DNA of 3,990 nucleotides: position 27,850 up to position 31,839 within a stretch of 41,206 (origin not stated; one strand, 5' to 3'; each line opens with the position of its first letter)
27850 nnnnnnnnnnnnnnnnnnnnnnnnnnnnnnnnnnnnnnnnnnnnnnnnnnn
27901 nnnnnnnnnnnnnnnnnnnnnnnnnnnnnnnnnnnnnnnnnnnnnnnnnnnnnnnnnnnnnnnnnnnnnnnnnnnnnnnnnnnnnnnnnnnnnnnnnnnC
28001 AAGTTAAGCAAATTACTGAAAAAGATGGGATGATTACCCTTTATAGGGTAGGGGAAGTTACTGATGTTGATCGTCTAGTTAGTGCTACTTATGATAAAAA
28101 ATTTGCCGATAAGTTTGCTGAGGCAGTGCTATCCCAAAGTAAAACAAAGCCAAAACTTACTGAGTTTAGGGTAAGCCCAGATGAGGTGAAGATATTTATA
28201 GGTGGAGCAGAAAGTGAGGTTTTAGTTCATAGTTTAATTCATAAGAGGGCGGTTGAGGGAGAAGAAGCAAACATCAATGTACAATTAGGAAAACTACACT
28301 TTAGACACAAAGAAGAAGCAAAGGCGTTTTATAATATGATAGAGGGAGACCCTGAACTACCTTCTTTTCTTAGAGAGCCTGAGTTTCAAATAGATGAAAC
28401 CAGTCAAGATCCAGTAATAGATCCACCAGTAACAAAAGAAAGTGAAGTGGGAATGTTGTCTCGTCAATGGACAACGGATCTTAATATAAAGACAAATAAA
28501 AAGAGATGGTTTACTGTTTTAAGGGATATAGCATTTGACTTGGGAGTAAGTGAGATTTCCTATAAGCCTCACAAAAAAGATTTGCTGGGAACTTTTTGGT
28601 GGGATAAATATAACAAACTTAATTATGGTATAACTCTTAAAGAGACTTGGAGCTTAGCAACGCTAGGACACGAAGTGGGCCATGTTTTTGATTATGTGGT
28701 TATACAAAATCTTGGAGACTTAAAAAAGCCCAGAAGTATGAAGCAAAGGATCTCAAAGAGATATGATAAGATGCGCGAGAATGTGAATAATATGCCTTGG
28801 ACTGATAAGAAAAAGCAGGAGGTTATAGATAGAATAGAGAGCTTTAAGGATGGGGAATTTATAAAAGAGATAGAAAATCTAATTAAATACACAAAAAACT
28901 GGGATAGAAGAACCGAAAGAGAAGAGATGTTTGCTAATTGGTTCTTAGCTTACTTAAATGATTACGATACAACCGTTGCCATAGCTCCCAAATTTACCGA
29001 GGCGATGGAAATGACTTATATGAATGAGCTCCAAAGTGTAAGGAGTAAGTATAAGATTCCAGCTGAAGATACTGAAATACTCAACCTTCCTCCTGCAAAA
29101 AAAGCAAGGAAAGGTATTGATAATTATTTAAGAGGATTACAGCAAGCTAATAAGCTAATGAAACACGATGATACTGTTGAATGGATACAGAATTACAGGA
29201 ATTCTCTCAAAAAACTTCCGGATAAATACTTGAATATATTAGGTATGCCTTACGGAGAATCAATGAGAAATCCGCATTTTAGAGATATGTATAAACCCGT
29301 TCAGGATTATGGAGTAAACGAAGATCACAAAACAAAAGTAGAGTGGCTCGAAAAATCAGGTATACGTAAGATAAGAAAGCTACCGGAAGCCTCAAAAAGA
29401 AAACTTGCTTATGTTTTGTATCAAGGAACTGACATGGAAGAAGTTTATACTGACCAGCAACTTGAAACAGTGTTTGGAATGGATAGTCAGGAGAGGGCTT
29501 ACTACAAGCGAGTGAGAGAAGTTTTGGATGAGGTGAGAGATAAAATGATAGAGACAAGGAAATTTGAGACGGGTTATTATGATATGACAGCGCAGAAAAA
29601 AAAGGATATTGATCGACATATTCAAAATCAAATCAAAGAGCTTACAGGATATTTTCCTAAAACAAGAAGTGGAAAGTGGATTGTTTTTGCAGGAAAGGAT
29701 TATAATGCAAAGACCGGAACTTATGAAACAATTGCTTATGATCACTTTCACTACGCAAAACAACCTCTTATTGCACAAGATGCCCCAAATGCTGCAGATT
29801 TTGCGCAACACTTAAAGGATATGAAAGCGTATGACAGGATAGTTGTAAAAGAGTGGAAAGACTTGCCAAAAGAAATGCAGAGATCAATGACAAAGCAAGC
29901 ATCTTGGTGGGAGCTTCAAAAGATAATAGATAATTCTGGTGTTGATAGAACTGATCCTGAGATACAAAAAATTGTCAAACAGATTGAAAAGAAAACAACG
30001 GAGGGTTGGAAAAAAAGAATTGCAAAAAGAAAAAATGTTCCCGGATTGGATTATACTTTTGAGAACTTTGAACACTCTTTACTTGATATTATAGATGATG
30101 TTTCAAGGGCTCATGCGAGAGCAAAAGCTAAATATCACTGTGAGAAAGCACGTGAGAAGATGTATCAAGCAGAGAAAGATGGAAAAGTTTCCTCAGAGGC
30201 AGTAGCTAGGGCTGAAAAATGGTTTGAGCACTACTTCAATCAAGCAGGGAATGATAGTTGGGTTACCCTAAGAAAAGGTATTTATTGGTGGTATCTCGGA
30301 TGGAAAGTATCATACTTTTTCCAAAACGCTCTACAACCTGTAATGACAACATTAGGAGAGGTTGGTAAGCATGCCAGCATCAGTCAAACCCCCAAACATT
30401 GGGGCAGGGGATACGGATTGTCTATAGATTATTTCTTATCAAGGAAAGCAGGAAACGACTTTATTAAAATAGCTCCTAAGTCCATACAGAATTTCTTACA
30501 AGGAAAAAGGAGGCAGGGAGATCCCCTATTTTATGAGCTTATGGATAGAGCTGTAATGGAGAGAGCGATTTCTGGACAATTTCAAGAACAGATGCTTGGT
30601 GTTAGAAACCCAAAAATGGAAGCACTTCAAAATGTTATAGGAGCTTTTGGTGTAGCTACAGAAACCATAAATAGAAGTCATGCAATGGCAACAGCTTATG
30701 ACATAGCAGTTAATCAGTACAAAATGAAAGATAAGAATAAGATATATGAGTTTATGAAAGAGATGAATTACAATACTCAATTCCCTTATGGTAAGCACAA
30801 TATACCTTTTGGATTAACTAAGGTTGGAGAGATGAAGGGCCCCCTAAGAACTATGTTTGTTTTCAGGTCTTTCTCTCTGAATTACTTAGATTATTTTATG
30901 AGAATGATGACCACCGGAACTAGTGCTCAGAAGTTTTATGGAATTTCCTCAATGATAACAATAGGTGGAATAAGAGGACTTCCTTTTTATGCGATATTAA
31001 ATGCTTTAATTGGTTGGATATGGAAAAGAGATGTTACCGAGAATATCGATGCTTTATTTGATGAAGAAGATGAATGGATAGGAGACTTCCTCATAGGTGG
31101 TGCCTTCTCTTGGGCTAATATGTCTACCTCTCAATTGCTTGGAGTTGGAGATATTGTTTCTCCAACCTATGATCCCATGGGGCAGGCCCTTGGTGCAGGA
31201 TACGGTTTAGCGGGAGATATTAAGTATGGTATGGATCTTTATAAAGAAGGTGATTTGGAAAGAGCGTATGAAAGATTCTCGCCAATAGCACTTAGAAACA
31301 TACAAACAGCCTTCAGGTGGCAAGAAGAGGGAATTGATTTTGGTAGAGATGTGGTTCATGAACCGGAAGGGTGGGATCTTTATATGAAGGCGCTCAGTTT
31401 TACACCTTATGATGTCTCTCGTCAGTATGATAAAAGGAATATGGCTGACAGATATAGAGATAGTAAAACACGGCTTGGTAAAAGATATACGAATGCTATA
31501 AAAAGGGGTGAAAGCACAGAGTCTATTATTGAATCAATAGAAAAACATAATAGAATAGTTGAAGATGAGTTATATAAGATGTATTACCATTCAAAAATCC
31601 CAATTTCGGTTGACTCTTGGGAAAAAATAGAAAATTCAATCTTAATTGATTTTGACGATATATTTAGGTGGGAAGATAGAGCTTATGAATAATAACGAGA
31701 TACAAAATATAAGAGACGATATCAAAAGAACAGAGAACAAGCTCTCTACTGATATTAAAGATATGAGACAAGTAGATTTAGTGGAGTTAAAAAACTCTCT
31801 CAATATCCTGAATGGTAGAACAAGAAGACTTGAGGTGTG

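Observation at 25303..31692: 2129-aa virion protein with polyvalent-effector architecture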

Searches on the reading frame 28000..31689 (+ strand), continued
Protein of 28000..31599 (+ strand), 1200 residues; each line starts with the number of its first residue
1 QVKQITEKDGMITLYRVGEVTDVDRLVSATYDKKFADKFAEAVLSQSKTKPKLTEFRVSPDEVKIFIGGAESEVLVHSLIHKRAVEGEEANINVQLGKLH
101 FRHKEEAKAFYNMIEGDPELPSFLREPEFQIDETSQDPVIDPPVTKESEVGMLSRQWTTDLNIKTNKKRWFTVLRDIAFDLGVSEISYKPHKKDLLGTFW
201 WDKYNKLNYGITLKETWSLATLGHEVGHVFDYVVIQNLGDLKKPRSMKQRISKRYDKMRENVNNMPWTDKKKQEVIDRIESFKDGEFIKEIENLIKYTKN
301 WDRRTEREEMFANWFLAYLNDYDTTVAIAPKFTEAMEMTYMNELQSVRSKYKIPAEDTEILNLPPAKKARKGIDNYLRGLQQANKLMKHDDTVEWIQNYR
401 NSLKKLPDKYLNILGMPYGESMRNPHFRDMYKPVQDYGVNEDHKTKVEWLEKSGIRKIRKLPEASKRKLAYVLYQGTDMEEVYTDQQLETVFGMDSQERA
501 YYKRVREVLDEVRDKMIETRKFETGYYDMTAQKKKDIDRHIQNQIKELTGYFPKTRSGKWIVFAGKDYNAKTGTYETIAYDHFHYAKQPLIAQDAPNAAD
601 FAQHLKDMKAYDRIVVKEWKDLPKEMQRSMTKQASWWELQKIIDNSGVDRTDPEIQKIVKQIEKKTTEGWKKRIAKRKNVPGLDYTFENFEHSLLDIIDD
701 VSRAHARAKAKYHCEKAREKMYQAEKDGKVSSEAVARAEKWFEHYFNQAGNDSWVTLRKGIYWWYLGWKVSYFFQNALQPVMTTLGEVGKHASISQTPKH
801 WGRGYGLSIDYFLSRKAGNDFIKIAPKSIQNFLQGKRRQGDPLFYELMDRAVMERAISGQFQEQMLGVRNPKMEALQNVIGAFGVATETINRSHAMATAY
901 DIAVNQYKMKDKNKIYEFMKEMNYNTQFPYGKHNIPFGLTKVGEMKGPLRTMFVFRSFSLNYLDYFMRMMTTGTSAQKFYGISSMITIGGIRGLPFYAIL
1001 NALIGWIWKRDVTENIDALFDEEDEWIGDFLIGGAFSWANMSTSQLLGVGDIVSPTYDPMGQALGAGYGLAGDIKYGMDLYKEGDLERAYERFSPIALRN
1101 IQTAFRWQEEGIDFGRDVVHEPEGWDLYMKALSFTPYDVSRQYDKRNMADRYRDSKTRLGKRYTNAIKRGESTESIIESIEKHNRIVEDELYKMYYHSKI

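Call 99: search_dna_similar(query=P0011, collection=phages, mode=protein, max_rows=40, max_evalue=0.001, rows=spread)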
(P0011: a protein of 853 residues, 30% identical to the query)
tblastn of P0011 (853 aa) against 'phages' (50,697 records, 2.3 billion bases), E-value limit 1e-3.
Records with a match: 46; places in all: 46; records where one place covers at least 80% of the query: 0.
Best place of each record, by identity: <60% 46.
By first word of the organism name: Pseudomonas 37; Sinorhizobium 2; Ochrobactrum 2; Agrobacterium 2; Shewanella 1; Pseudoalteromonas 1; Vibrio 1.
By host as written in the record: Pseudomonas aeruginosa 17; - 7; Pseudomonas aeruginosa PAO1 4; Pseudomonas sp. 2; Pseudomonas aeruginosa HIM-6 2; Pseudomonas aeruginosa ATCC 27853 2; Ochrobactrum intermedium 2; Agrobacterium tumefaciens C58 2; and 8 more.
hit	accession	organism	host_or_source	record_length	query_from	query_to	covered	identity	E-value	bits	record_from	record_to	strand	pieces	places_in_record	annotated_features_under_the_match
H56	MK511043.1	Pseudomonas phage vB_Pae_BR228a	Pseudomonas aeruginosa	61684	226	848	73%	24.2%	9e-9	66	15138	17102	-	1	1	hypothetical protein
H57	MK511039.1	Pseudomonas phage vB_Pae_CF24a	Pseudomonas aeruginosa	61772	226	848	73%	24.2%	9e-9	66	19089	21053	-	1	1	hypothetical protein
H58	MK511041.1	Pseudomonas phage vB_Pae_CF69a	Pseudomonas aeruginosa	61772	226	848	73%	24.2%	9e-9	66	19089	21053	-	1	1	hypothetical protein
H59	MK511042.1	Pseudomonas phage vB_Pae_CF126a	Pseudomonas aeruginosa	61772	226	848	73%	24.2%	9e-9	66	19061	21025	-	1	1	hypothetical protein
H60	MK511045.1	Pseudomonas phage vB_Pae_BR208a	Pseudomonas aeruginosa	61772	226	848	73%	24.2%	9e-9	66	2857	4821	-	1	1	hypothetical protein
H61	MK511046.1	Pseudomonas phage vB_Pae_BR313a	Pseudomonas aeruginosa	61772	226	848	73%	24.2%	9e-9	66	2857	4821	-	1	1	hypothetical protein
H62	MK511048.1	Pseudomonas phage vB_Pae_BR320a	Pseudomonas aeruginosa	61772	226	848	73%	24.2%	9e-9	66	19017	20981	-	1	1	hypothetical protein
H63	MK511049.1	Pseudomonas phage vB_Pae_BR326a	Pseudomonas aeruginosa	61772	226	848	73%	24.2%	9e-9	66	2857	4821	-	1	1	hypothetical protein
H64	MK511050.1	Pseudomonas phage vB_Pae_BR150a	Pseudomonas aeruginosa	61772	226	848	73%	24.2%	9e-9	66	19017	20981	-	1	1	hypothetical protein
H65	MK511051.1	Pseudomonas phage vB_Pae_BR181a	Pseudomonas aeruginosa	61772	226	848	73%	24.2%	9e-9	66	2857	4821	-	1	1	hypothetical protein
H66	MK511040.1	Pseudomonas phage vB_Pae_CF63a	Pseudomonas aeruginosa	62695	226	848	73%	24.2%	9e-9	66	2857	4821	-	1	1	hypothetical protein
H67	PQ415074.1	Pseudomonas phage Baskent_P6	Pseudomonas aeruginosa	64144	226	848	73%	24.2%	9e-9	66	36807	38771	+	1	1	PLxRFG domain-containing protein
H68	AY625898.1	Pseudomonas phage F116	-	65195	220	848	74%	23.8%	2e-11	74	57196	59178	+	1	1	unknown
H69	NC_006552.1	Pseudomonas phage F116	Pseudomonas aeruginosa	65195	220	848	74%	23.8%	2e-11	74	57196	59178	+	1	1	hypothetical protein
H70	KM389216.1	Pseudomonas phage F_ET605sp/Pa1651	-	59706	220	848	74%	23.8%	2e-11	74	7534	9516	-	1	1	record has no annotation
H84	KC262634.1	Pseudomonas phage H66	Pseudomonas aeruginosa HIM-6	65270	220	848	74%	23.5%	2e-11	74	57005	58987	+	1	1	structural protein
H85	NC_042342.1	Pseudomonas phage H66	Pseudomonas aeruginosa HIM-6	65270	220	848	74%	23.5%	2e-11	74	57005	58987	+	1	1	PLxRFG domain-containing protein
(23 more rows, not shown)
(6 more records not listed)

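Call 103: get_annotated_region(hit=H85, flank=12000)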
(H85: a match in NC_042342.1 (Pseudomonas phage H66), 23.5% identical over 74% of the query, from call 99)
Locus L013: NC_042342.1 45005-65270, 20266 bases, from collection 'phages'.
description: Pseudomonas virus H66, complete genome.
organism: Pseudomonas phage H66 (NCBI taxid 2928683)
taxonomy: Viruses; Duplodnaviria; Heunggongvirae; Uroviricota; Caudoviricetes; Hollowayvirus; Hollowayvirus H66
host: Pseudomonas aeruginosa HIM-6; source: -; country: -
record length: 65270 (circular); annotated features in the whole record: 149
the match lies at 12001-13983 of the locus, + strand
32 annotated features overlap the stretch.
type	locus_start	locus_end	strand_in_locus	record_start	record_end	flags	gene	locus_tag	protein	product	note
CDS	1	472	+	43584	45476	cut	-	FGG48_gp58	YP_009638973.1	hypothetical protein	-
regulatory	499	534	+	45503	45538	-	-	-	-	terminator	-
regulatory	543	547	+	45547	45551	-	-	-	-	ribosome_binding_site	-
CDS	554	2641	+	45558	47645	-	-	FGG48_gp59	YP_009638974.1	hypothetical protein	-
regulatory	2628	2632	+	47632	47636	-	-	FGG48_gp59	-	ribosome_binding_site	-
CDS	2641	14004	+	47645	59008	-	-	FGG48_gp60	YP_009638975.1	PLxRFG domain-containing protein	similar to S-adenosyl-L-methionine-dependent methyltransferase domain (SSF53335); verified by mass spectrometry as part ...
regulatory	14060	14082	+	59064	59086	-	-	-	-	terminator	-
regulatory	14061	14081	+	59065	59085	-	-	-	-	terminator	-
regulatory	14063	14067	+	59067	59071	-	-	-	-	ribosome_binding_site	-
CDS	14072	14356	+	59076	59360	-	-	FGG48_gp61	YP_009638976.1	holin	similar to YP_164325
regulatory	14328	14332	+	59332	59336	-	-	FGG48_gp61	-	ribosome_binding_site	-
CDS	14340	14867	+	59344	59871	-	-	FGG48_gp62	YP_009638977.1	glycoside hydrolase family protein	similar to YP_164326; lycoside hydrolase, family 24 domain (IPR002196) and lysozyme-like domain (IPR023346)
regulatory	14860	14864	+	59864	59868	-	-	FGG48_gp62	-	ribosome_binding_site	-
CDS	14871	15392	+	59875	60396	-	-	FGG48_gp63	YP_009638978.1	Rz-like spanin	Near-ORFan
regulatory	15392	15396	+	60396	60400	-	-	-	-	ribosome_binding_site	-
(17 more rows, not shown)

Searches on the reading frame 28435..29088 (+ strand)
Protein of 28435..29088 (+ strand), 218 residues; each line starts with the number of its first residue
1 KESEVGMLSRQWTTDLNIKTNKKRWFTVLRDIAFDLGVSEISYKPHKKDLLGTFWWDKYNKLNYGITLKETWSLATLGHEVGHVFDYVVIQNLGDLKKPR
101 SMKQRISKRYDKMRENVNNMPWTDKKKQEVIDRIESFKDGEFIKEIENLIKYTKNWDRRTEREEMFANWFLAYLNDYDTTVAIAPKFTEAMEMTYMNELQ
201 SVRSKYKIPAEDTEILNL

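Call 77: search_solved_structures(query=A4, max_evalue=10, show_alignments=3)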
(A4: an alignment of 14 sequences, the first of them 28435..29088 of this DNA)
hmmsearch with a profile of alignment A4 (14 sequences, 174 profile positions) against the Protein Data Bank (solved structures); distinct sequences matched with E-value up to 10: 14.
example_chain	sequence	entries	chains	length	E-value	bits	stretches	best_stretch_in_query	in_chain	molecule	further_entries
2qr4_A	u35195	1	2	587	0.039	17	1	18-110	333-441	Peptidase M3B, oligoendopeptidase F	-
2l0r_A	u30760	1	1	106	0.17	14.9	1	45-100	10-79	Lethal factor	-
7q3y_A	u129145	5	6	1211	0.38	13.8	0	36-59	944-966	Angiotensin-converting enzyme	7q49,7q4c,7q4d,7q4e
9clx_A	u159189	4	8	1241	0.4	13.7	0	36-59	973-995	Angiotensin-converting enzyme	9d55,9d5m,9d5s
30ix_B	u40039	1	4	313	0.79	12.7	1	53-121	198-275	Casein kinase I isoform gamma-2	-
2c47_A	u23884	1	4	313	0.79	12.7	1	53-121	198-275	CASEIN KINASE 1 GAMMA 2 ISOFORM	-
6x5x_A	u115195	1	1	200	0.8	12.7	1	41-59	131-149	Snake venom metalloproteinase BmooMP-I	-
2cmw_A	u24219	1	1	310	0.91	12.5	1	53-116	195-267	CASEIN KINASE I ISOFORM GAMMA-1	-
3dte_A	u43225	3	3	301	1.3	12.1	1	12-73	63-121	IrrE protein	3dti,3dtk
8gry_A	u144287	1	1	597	2.6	11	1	41-64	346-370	Processed angiotensin-converting enzyme 2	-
7yv8_A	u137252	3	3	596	3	10.8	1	39-64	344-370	Angiotensin-converting enzyme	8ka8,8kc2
7yvu_A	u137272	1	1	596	3.6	10.6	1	41-61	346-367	Processed angiotensin-converting enzyme 2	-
7wrh_D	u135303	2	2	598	3.6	10.6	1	41-61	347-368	Processed angiotensin-converting enzyme 2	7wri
8dm7_D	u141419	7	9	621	4.8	10.2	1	41-61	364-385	Angiotensin-converting enzyme 2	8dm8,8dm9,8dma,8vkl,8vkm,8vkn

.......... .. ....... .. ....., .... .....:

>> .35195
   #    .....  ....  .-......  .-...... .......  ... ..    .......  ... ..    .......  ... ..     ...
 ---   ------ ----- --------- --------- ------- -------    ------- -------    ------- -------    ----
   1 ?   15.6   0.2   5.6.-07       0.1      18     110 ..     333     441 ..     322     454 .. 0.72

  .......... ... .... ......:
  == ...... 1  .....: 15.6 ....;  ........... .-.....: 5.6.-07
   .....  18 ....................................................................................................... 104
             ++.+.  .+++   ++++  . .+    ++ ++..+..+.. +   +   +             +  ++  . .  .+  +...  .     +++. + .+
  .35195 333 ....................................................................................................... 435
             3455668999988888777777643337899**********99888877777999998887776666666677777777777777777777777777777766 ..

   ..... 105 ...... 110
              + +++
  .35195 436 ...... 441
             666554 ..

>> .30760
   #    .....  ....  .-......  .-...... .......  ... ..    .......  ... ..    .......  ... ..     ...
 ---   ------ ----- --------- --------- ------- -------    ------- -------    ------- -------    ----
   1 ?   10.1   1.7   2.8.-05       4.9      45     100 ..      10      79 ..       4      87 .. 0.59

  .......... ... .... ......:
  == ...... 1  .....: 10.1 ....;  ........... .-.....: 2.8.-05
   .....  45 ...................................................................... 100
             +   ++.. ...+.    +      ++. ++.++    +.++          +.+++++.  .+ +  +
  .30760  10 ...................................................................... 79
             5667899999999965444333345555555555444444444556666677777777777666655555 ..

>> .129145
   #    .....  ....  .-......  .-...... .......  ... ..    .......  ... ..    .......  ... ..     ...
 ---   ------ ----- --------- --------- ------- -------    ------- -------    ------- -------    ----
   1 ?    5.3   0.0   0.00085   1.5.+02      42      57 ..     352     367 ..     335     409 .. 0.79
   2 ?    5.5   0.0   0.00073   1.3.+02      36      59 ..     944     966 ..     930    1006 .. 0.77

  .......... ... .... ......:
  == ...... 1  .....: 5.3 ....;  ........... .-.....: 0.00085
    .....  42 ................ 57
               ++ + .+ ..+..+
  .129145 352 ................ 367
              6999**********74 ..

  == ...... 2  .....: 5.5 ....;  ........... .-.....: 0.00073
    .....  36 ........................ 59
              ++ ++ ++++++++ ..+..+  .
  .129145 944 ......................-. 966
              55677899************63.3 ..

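Call 78: search_protein_families(library=pfam, alignment_id=A4, max_evalue=1)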
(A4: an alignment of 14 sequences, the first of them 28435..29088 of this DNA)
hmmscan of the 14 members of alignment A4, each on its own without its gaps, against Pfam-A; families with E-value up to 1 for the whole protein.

A. member 1, window:28435-29088:+ (218 aa): 3 families
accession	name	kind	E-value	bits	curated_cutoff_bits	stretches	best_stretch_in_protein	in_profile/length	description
PF18735.6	HEPN_RiboL-PSP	-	0.016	15.6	28.4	1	9-61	103-148/191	RiboL-PSP-HEPN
PF07737.17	ATLF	-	0.061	13.5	27.4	1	76-198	115-173/193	Anthrax toxin lethal factor, N- and C-terminal domain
PF06479.17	Ribonuc_2-5A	-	0.12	13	23.3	0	97-156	14-72/127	Ribonuclease 2-5A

B. families by the number of members that match (of 14 scanned): 17 families
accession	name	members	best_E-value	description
PF07737.17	ATLF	4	0.0068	Anthrax toxin lethal factor, N- and C-terminal domain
PF15640.11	Tox-MPTase4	2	0.0064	Metallopeptidase toxin 4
PF01432.26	Peptidase_M3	1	0.0073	Peptidase family M3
PF18735.6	HEPN_RiboL-PSP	1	0.016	RiboL-PSP-HEPN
PF24722.1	DUF7674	1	0.023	Domain of unknown function (DUF7674)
PF22478.1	DUF6982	1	0.047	Family of unknown function (DUF6982)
PF15007.11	CEP44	1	0.057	Centrosomal spindle body, CEP44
PF19486.4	DUF6022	1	0.066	Family of unknown function (DUF6022)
PF05724.17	TPMT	1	0.083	Thiopurine S-methyltransferase (TPMT)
PF16429.10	DUF5026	1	0.098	Domain of unknown function (DUF5026)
PF01431.27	Peptidase_M13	1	0.1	Peptidase family M13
PF13582.12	Reprolysin_3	1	0.1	Metallo-peptidase family M12B Reprolysin-like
PF13398.12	Peptidase_M50B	1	0.11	Peptidase M50B-like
PF06479.17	Ribonuc_2-5A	1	0.12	Ribonuclease 2-5A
PF10462.15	Peptidase_M66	1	0.13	Peptidase M66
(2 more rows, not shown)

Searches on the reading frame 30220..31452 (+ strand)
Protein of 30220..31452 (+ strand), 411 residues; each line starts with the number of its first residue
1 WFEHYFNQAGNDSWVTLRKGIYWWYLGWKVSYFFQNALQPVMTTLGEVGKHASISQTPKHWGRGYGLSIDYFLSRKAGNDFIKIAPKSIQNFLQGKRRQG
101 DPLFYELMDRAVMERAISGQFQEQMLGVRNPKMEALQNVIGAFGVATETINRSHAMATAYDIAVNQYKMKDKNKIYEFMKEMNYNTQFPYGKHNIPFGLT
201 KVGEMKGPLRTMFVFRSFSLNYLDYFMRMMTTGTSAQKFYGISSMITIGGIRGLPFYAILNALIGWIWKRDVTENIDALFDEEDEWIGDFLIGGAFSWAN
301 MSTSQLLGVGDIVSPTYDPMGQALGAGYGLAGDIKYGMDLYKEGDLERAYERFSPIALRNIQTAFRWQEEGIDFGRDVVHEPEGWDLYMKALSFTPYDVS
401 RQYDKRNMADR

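Call 96: find_related_loci(query=A9, collection=genome_contigs, flank=8000)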
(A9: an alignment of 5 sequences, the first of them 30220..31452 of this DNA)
Query A9 (411 aa) in genome_contigs; peptide patterns used: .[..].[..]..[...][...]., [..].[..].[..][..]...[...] (x = any residue, [..] = any of these).
69 stretches matched a pattern; 1 encode a relative of the query (tblastn E <= 1e-3); 1 distinct loci.
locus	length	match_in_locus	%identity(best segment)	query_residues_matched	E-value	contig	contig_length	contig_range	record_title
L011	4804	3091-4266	26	17-408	3e-41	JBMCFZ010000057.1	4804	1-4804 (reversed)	MAG: archaeon isolate C5M10_49 NODE_8532_length_4804_cov_5.370394, whole genome shotgun sequence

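Call 97: find_related_loci(query=A9, collection=viral_contigs, flank=10000)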
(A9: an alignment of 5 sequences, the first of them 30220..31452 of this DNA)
Query A9 (411 aa) in viral_contigs; peptide patterns used: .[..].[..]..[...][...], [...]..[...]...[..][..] (x = any residue, [..] = any of these).
119 stretches matched a pattern; 1 encode a relative of the query (tblastn E <= 1e-3); 1 distinct loci.
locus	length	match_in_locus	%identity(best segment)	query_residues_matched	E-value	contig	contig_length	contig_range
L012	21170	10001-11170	31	2-403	8e-51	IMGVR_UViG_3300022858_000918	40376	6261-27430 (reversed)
